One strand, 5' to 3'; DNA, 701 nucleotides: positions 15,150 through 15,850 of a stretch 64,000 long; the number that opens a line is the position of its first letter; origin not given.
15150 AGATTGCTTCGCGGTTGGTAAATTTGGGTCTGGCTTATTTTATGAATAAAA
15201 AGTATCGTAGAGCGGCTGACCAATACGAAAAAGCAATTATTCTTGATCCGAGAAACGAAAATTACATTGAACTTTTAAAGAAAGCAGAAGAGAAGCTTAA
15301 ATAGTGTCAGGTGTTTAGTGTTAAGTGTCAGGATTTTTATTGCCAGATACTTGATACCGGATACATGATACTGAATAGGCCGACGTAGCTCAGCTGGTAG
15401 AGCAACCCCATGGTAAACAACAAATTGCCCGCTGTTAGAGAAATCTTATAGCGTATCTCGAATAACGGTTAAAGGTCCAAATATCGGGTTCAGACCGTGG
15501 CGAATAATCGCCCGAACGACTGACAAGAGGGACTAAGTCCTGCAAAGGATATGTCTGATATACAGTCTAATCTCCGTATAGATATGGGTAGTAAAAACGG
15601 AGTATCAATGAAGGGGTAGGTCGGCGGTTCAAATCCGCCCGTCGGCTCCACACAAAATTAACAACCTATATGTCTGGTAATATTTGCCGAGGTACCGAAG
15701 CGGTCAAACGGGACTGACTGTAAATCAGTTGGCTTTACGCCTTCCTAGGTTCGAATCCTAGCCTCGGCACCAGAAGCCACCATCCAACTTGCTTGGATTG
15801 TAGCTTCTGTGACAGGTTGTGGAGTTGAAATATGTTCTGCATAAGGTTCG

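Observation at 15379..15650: tRNA-Thr(GGU) interrupted by a ~196-nt group-I-compatible insertion after anticodon position 36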

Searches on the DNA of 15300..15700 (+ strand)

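Call 4: search_rna_families(source=window, start=15300, end=15700, threshold=evalue, max_evalue=10, show_alignments=5)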
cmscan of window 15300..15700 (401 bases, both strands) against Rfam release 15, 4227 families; matches with E-value up to 10: 4.
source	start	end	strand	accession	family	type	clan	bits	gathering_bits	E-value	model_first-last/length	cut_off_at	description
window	15588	15640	+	RF02435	SpF41_sRNA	Gene; sRNA;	-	18.5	52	2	13-65/105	no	Streptococcus sRNA SpF41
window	15601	15681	+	RF02248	Six3os1_3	Gene; lncRNA;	-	16.1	40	0.064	1-75/75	no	Six3os1 conserved region 3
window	15622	15639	+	RF00023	tmRNA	Gene;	CL00001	12.9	47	0.0029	346-363/374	no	transfer-messenger RNA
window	15587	15700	+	RF04321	tmRNA_permuted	Gene;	-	12.9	47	1.5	1-87/213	3'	permuted transfer-messenger RNA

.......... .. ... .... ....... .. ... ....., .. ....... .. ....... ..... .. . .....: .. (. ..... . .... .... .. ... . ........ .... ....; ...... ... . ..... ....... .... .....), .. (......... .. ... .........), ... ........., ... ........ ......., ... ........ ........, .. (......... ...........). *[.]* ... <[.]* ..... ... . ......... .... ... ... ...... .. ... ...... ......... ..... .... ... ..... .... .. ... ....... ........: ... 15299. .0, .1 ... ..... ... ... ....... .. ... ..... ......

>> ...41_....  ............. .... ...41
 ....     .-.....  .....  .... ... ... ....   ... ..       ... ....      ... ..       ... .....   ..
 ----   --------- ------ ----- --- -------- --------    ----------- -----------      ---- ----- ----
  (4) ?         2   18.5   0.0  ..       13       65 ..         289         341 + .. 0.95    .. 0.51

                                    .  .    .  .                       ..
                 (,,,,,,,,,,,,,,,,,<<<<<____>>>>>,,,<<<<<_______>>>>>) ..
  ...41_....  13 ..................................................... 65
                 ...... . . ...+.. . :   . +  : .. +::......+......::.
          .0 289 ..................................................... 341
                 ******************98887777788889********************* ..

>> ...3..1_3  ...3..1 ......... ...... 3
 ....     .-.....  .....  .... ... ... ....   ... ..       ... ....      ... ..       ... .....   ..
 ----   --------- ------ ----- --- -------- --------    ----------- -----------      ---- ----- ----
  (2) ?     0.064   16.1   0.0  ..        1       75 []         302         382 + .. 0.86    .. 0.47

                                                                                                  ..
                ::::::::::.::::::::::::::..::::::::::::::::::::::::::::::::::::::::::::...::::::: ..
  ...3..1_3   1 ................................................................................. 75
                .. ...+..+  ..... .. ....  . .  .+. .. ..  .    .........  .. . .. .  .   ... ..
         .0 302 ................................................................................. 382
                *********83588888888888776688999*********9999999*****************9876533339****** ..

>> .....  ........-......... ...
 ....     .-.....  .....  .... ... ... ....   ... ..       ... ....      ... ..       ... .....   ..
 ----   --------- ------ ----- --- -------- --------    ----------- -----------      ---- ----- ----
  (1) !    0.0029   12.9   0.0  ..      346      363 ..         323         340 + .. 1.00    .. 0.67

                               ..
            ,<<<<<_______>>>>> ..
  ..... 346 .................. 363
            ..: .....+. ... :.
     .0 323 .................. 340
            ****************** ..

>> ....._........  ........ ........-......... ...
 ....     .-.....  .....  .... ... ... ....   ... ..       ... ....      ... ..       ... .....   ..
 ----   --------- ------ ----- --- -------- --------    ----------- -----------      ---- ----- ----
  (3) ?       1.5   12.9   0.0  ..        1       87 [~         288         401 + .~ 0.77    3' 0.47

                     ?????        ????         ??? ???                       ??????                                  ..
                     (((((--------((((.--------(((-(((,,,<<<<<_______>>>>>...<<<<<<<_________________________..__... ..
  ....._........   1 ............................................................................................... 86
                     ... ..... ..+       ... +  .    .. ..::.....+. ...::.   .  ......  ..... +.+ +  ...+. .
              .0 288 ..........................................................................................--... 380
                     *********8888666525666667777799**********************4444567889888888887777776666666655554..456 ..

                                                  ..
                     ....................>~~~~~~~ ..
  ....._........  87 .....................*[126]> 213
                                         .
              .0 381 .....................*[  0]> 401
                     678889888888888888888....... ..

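Call 50: build_rna_model(alignment_id=A3, structure=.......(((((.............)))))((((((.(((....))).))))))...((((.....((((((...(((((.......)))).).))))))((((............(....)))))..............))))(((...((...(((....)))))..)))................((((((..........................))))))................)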
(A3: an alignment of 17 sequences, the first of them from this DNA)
Model R1 built from alignment A3 (17 sequences, 242 columns); structure: as given.
model positions 216; base pairs 47; branch points 5; effective number of sequences 1.63; information 0.59 bits per position. Calibrated on 0.2 Mb of random sequence (short: E-values are rough).
structure used (alignment columns):
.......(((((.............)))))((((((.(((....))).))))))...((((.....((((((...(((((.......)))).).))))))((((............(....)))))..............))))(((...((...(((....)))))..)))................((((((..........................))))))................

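Call 51: search_with_rna_model(model_id=R1, sources=[window, L001, L002, L003, L004, L030, L032, L038, L046, L051, L053, L057, L060, L063, L065, L066, L068, L069, L070, L088, L091, L092, L093, L095, L096, L097, L098, L099, L100, L101, L102, L103, L104, L105, L106, L107, L109, L114, L094, L110, L112], max_evalue=1, make_alignment=true)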
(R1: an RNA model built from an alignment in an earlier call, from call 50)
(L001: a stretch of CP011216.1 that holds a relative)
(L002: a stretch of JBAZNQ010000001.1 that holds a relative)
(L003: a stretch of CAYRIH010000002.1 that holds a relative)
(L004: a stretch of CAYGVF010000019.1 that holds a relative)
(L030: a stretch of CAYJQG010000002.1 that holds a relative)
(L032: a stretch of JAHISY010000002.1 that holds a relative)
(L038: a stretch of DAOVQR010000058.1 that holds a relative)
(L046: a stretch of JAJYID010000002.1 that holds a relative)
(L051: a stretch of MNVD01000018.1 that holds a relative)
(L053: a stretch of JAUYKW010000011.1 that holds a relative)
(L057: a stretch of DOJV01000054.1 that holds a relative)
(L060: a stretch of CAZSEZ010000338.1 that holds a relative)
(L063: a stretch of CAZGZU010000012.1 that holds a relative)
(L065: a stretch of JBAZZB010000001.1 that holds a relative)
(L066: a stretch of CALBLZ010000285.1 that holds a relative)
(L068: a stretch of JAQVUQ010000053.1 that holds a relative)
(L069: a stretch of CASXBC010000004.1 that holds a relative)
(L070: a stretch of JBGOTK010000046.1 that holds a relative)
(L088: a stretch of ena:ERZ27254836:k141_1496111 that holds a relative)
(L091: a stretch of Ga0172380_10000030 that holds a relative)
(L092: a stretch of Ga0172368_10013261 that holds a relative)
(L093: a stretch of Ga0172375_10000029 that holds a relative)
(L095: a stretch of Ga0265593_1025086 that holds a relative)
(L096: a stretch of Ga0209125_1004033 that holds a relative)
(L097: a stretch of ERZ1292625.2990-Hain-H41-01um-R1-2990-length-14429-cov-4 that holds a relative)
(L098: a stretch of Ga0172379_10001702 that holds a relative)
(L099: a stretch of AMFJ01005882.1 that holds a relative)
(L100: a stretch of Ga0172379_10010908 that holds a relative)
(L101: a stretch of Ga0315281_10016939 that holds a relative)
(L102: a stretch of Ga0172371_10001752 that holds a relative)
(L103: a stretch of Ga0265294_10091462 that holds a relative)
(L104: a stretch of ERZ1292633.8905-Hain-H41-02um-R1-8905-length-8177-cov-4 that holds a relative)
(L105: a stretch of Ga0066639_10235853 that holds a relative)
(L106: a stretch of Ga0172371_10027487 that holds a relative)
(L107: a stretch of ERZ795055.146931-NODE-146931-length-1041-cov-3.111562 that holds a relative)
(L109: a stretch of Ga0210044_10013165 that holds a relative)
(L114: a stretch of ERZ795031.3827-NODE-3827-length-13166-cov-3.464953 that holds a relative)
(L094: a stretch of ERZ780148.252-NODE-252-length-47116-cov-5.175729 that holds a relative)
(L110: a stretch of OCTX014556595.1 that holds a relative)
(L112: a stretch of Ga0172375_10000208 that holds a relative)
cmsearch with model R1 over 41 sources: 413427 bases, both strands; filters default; matches with E-value up to 1: 20.
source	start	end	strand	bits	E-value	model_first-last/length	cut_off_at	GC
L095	1129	1357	+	218.2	6.2e-64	1-216/216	no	0.44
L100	3458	3687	-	216.9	1.6e-63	1-216/216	no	0.43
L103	2113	2325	-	216.8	1.6e-63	1-216/216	no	0.46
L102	5684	5896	+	216.1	2.7e-63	1-216/216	no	0.49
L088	1277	1490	+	214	1.2e-62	1-216/216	no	0.43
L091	3294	3506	-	213.8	1.4e-62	1-216/216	no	0.5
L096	1788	2000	-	213.3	2e-62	1-216/216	no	0.45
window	15405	15618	+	210.6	1.2e-61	1-216/216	no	0.43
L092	7102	7314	-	210.3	1.6e-61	1-216/216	no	0.47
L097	625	838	-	203.4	2e-59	1-216/216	no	0.46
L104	2325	2538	-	203.4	2e-59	1-216/216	no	0.46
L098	4542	4750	-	202.1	4.8e-59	1-216/216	no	0.44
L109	7296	7509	+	201.7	6.4e-59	1-216/216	no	0.46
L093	6156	6368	-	200.1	2e-58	1-216/216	no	0.49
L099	368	586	-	199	4.2e-58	1-216/216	no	0.43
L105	101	325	-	188.9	5e-55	1-216/216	no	0.5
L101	7417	7623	-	180.4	1.8e-52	1-216/216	no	0.48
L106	3286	3492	+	159.6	3.9e-46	1-216/216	no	0.46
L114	6930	7136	+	159.6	3.9e-46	1-216/216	no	0.46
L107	888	1041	-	128.5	1e-36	59-216/216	5'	0.45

Alignment A4: 20 matches aligned to the model, 247 columns, each read 5' to 3' on its own strand. Consensus structure (alignment columns), stored with it:
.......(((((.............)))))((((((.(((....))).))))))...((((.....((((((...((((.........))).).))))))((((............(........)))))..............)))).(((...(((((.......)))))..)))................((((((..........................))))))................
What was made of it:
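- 15415..15610 (+): 196-nt ORF-less group I intron. Intron position n corresponds to window coordinate 15414+n. Own covariance model R1 scores 210.6 bits over 15405-15618 (call 51).
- Covariance model R1 finds no second copy in the window or in any other fetched locus (call 51).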

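Call 67: search_dna_similar(query=window:15415-15610:+, collection=phages, mode=distant, max_evalue=1, max_rows=10)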
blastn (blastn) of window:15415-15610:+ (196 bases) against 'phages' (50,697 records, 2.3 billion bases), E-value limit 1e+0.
No match.
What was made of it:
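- Tried and rejected: blastn of the intron against 50,697 phage records gave no match (call 67).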
